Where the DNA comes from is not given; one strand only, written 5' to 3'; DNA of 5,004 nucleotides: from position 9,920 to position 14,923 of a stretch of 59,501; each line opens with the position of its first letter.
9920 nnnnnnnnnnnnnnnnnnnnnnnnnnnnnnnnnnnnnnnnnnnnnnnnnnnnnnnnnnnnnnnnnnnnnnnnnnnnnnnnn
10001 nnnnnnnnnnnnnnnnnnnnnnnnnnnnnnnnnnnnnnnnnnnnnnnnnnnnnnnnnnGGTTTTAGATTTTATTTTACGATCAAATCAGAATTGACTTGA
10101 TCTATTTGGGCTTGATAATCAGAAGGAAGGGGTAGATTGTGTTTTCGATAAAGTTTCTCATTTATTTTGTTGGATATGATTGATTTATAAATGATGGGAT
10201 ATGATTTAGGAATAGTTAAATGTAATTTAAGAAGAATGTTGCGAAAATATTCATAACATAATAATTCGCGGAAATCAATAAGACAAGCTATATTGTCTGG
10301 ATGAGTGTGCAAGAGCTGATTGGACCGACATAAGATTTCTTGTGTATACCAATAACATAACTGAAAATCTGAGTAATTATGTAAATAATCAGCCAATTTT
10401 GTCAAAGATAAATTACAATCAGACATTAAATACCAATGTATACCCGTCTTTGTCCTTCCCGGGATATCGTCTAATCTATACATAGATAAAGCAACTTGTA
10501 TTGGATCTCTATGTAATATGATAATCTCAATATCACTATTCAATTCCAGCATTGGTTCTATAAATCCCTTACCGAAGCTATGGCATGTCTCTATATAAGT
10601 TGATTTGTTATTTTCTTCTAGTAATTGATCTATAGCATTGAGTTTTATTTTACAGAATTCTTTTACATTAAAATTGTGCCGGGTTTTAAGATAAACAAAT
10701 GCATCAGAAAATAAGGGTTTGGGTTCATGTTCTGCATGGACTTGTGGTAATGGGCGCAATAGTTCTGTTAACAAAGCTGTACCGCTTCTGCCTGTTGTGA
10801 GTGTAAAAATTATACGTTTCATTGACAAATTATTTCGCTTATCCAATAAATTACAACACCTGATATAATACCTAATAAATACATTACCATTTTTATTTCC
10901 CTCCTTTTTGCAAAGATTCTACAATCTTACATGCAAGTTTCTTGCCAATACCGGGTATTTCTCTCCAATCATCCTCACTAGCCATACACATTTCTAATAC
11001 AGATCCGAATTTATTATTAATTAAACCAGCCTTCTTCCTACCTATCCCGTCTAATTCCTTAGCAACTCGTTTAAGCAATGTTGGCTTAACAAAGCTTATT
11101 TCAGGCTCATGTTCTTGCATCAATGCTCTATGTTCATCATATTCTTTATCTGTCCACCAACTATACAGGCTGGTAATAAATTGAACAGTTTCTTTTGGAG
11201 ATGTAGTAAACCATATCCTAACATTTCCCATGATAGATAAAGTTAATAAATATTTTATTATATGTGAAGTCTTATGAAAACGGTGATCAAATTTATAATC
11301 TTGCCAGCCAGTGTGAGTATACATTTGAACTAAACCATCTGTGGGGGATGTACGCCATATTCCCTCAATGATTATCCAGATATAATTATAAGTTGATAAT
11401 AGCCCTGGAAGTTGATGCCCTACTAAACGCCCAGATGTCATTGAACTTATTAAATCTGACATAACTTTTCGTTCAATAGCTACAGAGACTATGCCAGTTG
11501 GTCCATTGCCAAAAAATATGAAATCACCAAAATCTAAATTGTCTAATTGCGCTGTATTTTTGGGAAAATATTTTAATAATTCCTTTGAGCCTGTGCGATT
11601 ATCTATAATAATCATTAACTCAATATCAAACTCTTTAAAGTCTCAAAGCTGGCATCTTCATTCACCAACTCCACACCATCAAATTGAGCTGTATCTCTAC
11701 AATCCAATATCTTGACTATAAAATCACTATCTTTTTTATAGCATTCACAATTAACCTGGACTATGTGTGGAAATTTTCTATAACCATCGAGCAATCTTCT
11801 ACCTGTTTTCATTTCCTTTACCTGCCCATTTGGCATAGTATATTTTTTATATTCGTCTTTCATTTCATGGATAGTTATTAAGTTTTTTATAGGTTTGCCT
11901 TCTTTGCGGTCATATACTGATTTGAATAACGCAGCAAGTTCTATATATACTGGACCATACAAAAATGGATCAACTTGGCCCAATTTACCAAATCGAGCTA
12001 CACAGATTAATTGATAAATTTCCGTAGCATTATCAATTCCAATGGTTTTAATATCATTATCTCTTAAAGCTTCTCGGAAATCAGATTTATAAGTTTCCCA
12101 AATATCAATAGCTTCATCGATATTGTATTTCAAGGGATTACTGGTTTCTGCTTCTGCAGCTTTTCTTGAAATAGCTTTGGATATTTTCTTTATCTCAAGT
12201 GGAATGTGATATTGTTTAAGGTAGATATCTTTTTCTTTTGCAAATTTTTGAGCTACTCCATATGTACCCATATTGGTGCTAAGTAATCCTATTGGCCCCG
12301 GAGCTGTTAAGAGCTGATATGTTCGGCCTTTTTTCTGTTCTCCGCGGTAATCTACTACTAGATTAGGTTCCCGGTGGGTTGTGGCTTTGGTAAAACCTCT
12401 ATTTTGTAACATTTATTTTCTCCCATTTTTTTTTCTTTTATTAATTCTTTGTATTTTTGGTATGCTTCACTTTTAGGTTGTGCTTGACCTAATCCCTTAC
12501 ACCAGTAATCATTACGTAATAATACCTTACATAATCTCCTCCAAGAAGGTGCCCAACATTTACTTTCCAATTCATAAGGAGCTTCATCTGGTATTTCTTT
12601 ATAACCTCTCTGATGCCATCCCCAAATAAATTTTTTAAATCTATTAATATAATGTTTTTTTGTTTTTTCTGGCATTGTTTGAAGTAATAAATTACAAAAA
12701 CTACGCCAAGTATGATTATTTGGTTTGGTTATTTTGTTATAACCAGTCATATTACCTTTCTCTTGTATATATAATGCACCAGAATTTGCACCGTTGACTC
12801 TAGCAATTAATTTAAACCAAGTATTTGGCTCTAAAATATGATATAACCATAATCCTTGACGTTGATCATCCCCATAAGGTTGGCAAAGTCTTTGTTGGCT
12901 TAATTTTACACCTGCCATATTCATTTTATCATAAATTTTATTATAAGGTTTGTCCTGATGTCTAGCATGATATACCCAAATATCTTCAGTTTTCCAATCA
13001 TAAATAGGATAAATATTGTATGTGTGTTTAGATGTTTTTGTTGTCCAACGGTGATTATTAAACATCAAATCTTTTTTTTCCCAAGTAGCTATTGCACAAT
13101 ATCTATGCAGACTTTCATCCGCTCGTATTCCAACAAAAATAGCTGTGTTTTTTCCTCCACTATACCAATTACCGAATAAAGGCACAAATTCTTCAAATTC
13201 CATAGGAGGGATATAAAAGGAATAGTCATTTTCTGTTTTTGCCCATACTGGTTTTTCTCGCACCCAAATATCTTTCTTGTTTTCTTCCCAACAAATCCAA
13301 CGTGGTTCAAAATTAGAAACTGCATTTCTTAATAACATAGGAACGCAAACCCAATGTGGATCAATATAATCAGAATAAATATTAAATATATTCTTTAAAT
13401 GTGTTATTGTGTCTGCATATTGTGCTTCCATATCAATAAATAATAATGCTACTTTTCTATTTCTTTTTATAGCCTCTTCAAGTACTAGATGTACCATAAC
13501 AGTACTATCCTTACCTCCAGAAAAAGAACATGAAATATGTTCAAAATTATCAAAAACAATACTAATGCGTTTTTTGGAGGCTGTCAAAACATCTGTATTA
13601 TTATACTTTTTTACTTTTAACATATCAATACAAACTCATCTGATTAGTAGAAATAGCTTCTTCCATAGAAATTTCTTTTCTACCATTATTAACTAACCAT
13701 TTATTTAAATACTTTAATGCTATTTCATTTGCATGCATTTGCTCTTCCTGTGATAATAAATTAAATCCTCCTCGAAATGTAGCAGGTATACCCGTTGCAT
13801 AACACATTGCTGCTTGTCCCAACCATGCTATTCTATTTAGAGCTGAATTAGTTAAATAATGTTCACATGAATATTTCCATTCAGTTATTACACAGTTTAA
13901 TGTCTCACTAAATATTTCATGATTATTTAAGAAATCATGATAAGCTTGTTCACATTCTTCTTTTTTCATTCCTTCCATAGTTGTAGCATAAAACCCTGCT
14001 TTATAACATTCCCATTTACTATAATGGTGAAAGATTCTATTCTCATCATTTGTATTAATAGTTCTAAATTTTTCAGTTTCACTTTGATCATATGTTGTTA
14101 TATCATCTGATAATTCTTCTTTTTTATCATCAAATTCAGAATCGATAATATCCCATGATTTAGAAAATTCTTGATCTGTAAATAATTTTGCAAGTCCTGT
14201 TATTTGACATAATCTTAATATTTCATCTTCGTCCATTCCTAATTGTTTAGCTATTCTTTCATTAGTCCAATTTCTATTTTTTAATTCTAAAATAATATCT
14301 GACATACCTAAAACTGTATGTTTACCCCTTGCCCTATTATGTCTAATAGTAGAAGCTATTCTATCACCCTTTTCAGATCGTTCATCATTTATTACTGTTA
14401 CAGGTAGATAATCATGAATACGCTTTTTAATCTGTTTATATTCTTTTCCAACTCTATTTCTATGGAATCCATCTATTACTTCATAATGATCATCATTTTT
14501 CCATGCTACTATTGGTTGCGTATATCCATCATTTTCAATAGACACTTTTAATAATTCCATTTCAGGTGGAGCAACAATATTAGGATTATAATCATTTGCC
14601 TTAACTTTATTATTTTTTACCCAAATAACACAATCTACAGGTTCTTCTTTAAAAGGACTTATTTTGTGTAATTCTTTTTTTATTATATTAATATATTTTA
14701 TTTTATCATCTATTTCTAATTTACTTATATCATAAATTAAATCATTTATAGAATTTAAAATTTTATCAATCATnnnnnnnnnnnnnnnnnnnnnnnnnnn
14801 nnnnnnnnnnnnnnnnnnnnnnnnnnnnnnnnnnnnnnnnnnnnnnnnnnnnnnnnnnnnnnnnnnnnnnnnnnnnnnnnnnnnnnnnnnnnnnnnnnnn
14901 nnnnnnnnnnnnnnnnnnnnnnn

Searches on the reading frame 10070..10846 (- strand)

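Call 15: search_protein_families(library=pfam, max_evalue=0.001, proteins=[window:10070-10846:-])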
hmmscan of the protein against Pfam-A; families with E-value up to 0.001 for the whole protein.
window:10070-10846:- (258 aa): 2 families
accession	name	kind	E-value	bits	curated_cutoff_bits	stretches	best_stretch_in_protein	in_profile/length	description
PF00685.33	Sulfotransfer_1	-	0.00048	20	22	1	13-131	4-116/255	Sulfotransferase domain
PF13469.12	Sulfotransfer_3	-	0.00054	20.7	27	0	13-122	2-141/216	Sulfotransferase family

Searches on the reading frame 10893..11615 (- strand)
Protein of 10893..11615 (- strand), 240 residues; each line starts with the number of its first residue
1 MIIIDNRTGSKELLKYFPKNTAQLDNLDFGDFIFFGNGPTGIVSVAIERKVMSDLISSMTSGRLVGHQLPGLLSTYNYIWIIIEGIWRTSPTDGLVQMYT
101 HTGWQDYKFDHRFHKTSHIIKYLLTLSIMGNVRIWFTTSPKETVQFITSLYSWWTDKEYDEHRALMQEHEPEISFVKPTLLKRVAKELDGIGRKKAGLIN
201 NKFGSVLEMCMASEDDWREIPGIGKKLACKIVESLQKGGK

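Call 15: search_protein_families(library=pfam, max_evalue=0.001, proteins=[window:10893-11615:-])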
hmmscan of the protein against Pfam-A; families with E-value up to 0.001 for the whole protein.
window:10893-11615:- (240 aa): 5 families
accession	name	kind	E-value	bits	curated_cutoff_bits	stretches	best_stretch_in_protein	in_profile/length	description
PF02732.21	ERCC4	-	1.4e-10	41.7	24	1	23-150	23-140/140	ERCC4 domain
PF14520.12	HHH_5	-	1.6e-08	35.3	27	1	187-237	6-57/57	Helix-hairpin-helix domain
PF00633.29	HHH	-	1.4e-05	25.1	24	0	212-232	8-28/30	Helix-hairpin-helix motif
PF14716.13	HHH_8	-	7.5e-05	23.5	30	0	212-238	45-71/73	Helix-hairpin-helix domain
PF12826.13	HHH_2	-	0.00056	20.5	27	0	191-235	11-55/64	Helix-hairpin-helix motif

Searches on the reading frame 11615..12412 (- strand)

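Call 15: search_protein_families(library=pfam, max_evalue=0.001, proteins=[window:11615-12412:-])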
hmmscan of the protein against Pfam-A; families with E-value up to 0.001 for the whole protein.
window:11615-12412:- (265 aa): 0 families

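Call 62: search_protein_families(library=phrogs, max_evalue=0.001, proteins=[window:11615-12412:-])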
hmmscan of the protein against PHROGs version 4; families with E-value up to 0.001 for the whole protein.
window:11615-12412:- (265 aa): 1 family
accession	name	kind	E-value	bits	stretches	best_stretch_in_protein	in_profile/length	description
phrog_124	-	DNA, RNA and nucleotide metabolism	0.0001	22.8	1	26-195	52-187/382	Sak4-like ssDNA annealing protein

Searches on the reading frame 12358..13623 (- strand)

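Call 15: search_protein_families(library=pfam, max_evalue=0.001, proteins=[window:12358-13623:-])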
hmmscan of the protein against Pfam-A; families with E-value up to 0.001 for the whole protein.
window:12358-13623:- (421 aa): 2 families
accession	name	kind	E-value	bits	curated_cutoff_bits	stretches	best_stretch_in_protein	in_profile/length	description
PF11922.13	DUF3440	-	4.5e-35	121.5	25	2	238-340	1-101/182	Domain of unknown function (DUF3440)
PF01507.26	PAPS_reduct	-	6.9e-15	55.9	22.5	1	30-233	2-162/175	Phosphoadenosine phosphosulfate reductase domain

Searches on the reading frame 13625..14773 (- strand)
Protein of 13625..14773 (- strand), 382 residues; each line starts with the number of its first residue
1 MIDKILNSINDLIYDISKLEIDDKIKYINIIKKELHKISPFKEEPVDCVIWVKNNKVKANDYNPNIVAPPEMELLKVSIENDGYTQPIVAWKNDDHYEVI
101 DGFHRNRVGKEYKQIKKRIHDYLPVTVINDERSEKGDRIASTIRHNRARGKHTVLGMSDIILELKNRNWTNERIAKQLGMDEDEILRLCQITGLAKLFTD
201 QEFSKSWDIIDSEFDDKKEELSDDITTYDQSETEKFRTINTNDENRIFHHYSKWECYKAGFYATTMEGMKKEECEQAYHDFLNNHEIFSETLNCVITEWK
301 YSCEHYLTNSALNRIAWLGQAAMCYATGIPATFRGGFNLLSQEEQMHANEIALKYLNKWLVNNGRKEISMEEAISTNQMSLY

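Call 15: search_protein_families(library=pfam, max_evalue=0.001, proteins=[window:13625-14773:-])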
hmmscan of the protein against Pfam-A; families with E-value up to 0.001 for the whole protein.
window:13625-14773:- (382 aa): 1 family
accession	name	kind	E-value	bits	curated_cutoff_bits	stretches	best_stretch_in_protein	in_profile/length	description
PF02195.25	ParB_N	-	0.00073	20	26.3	0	53-111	7-67/95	ParB N-terminal domain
